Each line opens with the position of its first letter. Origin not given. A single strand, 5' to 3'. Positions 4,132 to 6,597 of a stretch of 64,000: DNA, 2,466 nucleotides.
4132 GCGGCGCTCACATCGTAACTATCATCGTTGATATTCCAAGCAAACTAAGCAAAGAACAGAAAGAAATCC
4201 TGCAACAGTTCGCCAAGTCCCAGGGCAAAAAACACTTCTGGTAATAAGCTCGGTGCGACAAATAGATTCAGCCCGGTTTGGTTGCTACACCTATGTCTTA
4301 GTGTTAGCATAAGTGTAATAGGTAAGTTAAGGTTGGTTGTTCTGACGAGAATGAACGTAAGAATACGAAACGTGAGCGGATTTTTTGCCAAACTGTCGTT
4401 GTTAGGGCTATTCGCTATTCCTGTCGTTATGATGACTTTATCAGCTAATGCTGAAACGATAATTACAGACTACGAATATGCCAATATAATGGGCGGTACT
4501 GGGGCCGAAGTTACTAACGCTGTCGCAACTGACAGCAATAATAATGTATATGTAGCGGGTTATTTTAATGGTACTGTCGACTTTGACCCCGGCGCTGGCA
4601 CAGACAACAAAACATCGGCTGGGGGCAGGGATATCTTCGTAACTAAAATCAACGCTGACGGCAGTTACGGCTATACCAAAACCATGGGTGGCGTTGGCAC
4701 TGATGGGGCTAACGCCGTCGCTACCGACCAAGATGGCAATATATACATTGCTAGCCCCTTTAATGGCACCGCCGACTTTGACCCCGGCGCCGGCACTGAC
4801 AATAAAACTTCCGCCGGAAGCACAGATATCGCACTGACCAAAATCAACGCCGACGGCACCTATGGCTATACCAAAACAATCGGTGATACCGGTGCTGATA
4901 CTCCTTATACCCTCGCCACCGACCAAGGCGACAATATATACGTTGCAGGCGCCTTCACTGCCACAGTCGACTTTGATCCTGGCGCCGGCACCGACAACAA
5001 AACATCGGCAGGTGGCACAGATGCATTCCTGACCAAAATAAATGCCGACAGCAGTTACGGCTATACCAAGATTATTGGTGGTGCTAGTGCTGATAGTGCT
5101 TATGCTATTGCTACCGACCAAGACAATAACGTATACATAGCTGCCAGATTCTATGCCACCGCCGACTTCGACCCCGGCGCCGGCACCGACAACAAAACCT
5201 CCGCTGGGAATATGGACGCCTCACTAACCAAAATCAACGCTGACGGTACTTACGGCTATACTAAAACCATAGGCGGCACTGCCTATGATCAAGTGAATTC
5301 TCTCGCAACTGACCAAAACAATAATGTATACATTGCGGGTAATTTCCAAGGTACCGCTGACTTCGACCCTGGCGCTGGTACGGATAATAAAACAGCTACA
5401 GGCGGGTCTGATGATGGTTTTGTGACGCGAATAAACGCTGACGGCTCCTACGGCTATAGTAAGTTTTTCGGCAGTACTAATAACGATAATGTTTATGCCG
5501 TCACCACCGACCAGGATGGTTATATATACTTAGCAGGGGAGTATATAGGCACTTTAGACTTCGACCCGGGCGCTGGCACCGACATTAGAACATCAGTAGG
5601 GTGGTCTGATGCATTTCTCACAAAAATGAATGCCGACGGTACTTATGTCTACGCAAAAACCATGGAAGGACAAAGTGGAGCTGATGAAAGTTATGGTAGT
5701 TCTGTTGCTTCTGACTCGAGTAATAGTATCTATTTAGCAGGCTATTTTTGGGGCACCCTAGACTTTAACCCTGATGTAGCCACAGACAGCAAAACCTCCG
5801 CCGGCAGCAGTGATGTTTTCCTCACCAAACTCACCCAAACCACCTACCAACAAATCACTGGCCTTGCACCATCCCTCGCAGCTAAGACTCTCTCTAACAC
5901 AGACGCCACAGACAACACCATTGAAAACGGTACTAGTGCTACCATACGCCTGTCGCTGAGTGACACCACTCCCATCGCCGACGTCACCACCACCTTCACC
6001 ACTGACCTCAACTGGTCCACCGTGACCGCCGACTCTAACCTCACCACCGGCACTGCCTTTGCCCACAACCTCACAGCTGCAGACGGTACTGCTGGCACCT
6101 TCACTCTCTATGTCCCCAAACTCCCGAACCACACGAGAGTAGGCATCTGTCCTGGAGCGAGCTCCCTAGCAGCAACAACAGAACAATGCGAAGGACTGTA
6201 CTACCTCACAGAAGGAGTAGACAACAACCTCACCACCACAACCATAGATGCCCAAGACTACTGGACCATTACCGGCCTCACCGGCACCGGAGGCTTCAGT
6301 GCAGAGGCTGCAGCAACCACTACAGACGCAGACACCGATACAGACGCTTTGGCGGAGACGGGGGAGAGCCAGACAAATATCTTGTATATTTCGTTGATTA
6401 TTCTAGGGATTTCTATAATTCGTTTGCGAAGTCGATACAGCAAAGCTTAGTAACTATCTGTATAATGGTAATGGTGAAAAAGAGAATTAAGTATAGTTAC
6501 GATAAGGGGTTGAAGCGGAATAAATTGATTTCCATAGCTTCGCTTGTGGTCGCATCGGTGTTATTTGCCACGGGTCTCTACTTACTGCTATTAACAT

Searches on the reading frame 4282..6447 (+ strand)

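Call 64: search_protein_families(library=pfam, proteins=[window:4282-6447:+], max_evalue=0.001)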
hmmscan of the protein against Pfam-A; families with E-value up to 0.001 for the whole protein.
window:4282-6447:+ (722 aa): 2 families
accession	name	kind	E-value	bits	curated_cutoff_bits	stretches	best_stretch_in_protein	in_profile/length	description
PF06739.17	SBBP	-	9.8e-23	80.3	20.5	2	326-354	2-31/38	Beta-propeller repeat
PF07494.17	Reg_prop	-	2.6e-09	36.6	20.4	0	400-420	3-23/24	Two component regulator propeller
